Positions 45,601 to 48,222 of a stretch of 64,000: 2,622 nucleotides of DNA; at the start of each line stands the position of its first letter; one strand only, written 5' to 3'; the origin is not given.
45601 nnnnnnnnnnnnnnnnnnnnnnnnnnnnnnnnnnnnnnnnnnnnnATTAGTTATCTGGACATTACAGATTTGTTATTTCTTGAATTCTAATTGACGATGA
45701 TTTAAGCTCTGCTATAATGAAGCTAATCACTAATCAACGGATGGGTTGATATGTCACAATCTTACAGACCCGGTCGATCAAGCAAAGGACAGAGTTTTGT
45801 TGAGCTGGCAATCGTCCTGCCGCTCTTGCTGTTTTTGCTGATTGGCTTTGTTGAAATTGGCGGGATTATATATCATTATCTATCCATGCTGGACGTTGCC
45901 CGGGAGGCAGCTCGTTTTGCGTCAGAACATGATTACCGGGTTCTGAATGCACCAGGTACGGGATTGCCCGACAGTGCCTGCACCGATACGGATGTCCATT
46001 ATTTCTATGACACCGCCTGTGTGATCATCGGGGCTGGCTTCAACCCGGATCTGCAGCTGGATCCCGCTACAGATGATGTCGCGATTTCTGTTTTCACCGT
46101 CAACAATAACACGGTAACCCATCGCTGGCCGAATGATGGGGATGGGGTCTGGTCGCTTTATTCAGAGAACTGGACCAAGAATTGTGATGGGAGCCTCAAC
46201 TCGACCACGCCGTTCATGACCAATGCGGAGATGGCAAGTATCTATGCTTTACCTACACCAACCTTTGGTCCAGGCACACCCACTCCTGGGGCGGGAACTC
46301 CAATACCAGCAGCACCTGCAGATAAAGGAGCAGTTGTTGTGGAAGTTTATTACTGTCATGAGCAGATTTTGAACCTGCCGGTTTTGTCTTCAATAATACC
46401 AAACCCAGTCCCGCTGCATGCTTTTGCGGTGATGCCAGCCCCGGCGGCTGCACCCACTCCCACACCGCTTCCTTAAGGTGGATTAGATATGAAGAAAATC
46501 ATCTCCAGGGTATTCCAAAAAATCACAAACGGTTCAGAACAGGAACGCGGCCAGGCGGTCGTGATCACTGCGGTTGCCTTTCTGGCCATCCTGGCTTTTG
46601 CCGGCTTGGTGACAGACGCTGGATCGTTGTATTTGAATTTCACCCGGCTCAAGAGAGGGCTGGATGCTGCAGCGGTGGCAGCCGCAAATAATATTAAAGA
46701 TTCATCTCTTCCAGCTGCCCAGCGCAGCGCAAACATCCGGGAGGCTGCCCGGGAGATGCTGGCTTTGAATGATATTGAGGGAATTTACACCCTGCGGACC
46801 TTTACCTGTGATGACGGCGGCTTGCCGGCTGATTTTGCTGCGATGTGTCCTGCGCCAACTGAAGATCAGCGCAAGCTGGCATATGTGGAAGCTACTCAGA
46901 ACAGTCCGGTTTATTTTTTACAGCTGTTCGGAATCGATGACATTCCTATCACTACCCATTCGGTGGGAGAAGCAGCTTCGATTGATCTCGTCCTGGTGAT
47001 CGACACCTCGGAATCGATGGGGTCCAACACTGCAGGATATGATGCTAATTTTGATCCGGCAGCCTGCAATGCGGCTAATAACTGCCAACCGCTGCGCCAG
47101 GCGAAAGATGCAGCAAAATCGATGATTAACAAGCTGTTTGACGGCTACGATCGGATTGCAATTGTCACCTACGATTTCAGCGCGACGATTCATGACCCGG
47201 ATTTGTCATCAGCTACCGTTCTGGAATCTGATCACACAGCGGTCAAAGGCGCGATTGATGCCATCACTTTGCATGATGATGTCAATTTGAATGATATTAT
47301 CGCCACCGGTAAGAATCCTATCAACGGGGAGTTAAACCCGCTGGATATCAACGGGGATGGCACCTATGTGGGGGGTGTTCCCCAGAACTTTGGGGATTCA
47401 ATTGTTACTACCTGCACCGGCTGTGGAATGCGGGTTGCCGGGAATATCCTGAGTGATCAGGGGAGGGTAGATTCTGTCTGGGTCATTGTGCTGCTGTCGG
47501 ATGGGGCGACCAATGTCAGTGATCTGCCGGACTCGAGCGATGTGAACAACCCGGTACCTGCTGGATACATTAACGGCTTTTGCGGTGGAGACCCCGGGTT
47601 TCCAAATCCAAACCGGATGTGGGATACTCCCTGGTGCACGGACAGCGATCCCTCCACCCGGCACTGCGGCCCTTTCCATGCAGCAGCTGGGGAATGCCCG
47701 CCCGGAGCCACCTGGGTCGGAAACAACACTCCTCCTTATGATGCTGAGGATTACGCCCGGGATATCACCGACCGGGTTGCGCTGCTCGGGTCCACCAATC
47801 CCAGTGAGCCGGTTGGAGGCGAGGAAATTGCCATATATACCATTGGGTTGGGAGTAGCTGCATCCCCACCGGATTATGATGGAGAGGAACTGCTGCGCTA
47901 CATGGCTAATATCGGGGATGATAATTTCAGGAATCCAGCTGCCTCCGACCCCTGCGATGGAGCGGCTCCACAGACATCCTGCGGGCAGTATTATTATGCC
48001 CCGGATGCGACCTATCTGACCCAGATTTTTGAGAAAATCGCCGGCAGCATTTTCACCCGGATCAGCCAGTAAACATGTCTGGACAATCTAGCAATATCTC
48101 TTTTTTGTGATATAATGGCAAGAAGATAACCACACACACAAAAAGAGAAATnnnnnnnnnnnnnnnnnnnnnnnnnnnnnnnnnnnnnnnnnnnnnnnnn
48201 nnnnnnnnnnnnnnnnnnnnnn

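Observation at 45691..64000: Candidate new surface-fibre/adhesin system: Tad-type pseudopilin heads, SipW-type peptidase and EAL domain in one locus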

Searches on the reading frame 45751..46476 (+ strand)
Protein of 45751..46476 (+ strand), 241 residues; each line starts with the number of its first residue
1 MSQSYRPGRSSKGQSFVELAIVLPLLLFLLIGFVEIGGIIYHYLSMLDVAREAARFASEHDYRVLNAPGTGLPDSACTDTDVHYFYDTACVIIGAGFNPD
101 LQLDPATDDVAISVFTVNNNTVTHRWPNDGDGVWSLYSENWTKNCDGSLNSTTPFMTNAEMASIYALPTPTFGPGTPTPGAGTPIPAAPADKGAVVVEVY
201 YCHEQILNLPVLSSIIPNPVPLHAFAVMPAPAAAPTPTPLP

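Call 6: search_protein_families(library=pfam, proteins=[window:45751-46476:+], max_evalue=0.01)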
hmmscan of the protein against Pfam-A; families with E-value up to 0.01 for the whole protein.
window:45751-46476:+ (241 aa): 1 family
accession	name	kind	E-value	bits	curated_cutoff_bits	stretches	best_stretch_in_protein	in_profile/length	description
PF07811.17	TadE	-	4e-12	46.5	22.9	1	13-55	1-43/43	TadE-like protein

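Call 7: search_protein_families(library=ncbifam, proteins=[window:45751-46476:+], max_evalue=0.1)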
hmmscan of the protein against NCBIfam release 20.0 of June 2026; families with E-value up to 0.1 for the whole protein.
window:45751-46476:+ (241 aa): 1 family
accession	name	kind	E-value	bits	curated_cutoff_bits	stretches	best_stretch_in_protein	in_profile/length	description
NF041390.1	TadE_Rv3655c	subfamily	0.00027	21.4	40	1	17-64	1-50/101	TadE family type IV pilus minor pilin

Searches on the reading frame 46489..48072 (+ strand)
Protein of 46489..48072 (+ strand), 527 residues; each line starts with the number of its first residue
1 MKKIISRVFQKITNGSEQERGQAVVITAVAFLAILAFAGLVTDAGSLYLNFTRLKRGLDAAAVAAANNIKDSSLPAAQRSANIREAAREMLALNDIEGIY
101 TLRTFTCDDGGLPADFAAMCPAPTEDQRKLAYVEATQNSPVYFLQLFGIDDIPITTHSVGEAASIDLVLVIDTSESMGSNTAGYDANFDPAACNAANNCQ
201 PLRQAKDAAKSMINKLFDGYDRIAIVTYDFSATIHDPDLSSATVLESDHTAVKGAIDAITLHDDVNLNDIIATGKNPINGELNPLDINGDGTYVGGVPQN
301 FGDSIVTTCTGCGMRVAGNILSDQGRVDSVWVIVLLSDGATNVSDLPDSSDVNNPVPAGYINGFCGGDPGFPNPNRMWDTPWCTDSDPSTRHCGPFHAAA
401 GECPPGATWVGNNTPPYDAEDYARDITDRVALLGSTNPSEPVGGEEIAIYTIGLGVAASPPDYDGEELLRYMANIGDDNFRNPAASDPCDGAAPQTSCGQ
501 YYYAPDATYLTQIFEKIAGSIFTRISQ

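Call 6: search_protein_families(library=pfam, proteins=[window:46489-48072:+], max_evalue=0.01)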
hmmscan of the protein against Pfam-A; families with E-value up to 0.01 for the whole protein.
window:46489-48072:+ (527 aa): 3 families
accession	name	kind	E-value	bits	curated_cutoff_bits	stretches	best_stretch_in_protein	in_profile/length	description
PF13400.11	Tad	-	2.6e-07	31.3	22.3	1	21-67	1-46/47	Putative Flp pilus-assembly TadE/G-like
PF13519.12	VWA_2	-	4.6e-06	27.7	27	1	167-271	1-82/107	von Willebrand factor type A domain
PF00092.34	VWA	-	0.00039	21.1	23.8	0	166-259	1-71/174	von Willebrand factor type A domain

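Call 7: search_protein_families(library=ncbifam, proteins=[window:46489-48072:+], max_evalue=0.1)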
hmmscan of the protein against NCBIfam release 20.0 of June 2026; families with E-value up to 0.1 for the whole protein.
window:46489-48072:+ (527 aa): 1 family
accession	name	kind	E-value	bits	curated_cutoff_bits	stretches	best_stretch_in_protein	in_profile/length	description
TIGR03816.1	tadE_like_DECH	hypoth_equivalog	0.00075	19.7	50.95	1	19-91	1-73/109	Rv3654c family TadE-like protein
